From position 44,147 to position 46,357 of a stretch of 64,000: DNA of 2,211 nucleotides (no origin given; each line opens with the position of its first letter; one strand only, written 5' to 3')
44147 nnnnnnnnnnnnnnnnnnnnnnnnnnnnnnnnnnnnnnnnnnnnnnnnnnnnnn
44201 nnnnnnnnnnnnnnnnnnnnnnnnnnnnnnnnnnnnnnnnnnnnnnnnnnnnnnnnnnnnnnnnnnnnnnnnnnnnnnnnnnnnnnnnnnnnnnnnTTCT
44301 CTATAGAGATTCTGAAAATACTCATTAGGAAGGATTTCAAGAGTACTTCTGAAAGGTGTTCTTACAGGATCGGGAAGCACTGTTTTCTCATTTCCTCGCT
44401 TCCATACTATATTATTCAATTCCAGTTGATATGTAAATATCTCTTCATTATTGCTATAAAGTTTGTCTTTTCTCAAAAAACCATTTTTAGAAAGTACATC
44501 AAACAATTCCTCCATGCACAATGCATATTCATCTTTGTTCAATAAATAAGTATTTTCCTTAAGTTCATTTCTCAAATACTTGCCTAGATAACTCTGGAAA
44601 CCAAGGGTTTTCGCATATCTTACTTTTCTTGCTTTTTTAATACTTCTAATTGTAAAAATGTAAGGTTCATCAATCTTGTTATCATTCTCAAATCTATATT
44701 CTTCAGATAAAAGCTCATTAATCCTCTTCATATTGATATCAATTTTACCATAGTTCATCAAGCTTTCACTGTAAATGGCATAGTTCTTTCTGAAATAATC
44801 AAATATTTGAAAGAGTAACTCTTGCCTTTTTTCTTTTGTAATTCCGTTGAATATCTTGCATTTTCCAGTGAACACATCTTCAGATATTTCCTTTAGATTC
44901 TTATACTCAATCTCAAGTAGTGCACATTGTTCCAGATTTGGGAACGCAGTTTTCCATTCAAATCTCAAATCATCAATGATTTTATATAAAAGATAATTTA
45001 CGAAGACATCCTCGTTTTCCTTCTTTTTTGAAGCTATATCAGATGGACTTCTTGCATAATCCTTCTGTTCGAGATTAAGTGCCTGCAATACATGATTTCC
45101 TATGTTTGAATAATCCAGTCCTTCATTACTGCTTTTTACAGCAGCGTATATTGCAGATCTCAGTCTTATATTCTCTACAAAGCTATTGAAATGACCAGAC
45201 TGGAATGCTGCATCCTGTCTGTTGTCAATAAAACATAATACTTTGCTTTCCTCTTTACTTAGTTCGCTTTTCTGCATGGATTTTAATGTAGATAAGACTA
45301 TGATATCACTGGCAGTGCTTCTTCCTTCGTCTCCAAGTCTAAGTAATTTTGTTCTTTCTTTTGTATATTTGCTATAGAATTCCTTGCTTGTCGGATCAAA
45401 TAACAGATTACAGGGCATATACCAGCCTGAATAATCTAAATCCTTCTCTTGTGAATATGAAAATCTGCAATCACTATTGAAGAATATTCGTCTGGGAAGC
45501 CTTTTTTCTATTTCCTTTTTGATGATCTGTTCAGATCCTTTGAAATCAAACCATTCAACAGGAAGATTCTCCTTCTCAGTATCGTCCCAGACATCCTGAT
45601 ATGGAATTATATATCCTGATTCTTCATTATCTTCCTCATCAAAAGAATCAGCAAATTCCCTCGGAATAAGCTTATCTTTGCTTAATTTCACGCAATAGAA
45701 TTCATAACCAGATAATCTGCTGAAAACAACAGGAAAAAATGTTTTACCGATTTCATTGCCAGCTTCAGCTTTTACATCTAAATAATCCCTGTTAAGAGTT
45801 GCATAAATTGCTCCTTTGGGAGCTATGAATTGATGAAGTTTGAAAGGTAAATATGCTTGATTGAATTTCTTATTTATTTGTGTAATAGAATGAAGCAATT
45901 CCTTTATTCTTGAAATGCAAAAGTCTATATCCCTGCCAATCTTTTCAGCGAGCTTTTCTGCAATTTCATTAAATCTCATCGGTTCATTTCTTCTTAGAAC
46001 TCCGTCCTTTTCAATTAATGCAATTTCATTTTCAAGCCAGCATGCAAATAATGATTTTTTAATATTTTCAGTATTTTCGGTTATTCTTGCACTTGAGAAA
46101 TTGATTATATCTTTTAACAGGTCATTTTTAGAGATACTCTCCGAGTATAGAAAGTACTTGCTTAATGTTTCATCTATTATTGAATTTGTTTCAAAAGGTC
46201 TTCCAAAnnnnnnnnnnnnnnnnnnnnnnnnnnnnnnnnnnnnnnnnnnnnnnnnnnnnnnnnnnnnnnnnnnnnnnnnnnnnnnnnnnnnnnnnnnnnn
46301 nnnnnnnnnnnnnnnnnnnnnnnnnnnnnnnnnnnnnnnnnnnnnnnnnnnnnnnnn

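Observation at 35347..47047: Atypical class-1-like DISARM operon with helicase, DUF1998-like region and nuclease fused in one polypeptide, and no PLD gene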

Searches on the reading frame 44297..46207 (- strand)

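Call 8: search_protein_families(library=pfam, proteins=[window:44297-46207:-], max_evalue=10)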
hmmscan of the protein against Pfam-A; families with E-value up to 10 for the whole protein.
seq(637 aa): 1 family
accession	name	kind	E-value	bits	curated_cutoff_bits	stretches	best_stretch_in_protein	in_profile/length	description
PF13062.12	DUF3924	-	0.037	14.4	21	1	109-131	39-61/62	Protein of unknown function (DUF3924)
